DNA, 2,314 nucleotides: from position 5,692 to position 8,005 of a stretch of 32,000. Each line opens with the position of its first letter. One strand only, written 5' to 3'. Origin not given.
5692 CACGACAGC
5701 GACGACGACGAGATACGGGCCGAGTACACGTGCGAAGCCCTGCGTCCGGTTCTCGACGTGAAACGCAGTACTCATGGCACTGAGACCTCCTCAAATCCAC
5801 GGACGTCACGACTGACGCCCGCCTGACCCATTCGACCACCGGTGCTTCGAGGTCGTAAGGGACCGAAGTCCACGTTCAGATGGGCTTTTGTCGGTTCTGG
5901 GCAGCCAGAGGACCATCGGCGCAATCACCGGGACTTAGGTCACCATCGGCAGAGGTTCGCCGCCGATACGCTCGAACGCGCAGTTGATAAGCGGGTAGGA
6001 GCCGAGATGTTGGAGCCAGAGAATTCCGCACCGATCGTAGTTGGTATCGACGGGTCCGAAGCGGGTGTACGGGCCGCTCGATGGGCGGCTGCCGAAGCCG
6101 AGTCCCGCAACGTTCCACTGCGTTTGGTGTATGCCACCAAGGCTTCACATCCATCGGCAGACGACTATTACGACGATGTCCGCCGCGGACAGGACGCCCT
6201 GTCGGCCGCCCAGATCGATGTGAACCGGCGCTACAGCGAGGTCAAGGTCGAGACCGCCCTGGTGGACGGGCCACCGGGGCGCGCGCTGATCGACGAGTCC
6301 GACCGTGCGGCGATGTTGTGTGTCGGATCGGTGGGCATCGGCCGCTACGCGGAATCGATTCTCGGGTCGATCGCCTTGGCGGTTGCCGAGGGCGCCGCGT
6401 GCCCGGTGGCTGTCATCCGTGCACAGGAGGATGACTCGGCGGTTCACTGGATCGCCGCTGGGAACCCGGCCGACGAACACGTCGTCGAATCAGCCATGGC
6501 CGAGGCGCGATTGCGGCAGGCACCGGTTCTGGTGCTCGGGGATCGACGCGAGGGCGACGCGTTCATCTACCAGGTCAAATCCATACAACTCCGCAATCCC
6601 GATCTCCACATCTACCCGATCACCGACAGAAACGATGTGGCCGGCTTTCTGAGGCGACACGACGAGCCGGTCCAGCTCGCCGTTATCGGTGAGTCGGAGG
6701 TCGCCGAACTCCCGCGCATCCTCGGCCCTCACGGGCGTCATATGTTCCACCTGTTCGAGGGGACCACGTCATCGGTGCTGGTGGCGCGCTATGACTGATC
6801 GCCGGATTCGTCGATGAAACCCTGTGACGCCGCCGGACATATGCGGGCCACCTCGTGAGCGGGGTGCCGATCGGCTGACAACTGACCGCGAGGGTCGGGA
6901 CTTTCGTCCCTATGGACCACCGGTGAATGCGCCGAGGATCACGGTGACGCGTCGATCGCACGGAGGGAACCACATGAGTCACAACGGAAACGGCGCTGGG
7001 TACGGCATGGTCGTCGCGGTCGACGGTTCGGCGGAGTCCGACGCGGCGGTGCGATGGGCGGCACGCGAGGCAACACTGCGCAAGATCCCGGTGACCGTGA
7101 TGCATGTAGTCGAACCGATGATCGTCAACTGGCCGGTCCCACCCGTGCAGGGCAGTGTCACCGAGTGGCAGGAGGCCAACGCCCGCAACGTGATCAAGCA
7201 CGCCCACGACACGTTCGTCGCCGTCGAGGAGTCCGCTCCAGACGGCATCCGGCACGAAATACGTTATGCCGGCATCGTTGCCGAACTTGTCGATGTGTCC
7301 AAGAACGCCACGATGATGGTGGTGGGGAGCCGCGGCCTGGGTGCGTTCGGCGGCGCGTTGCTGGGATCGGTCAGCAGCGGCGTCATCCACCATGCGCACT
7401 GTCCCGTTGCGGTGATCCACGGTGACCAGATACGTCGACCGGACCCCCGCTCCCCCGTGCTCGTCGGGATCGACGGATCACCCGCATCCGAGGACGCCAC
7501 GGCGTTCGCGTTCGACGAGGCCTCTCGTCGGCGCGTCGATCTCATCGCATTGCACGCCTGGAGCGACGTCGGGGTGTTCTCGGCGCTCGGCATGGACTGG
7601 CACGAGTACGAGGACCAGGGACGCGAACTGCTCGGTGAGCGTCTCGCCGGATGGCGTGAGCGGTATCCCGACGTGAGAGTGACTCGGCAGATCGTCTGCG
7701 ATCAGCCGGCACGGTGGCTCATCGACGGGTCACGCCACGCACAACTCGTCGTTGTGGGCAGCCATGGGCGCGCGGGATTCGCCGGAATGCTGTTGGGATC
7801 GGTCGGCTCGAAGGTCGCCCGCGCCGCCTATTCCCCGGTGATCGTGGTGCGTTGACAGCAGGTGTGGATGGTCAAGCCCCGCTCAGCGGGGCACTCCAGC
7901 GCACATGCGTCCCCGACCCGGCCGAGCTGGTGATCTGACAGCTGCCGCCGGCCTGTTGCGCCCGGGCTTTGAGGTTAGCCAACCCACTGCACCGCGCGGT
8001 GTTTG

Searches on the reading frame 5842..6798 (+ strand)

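Call 5: search_protein_families(library=pfam, proteins=[window:5842-6798:+])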
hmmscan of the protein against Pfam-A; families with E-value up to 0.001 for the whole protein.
window:5842-6798:+ (318 aa): 1 family
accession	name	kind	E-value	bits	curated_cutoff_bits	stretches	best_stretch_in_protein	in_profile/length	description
PF00582.32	Usp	-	4.1e-22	79.7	24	1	64-193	4-141/141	Universal stress protein family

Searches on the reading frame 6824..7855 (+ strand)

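Call 5: search_protein_families(library=pfam, proteins=[window:6824-7855:+])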
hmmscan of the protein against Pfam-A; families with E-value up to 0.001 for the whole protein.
window:6824-7855:+ (343 aa): 1 family
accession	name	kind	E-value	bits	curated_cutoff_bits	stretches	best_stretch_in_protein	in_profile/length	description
PF00582.32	Usp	-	8.4e-55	185.6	24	2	62-199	5-141/141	Universal stress protein family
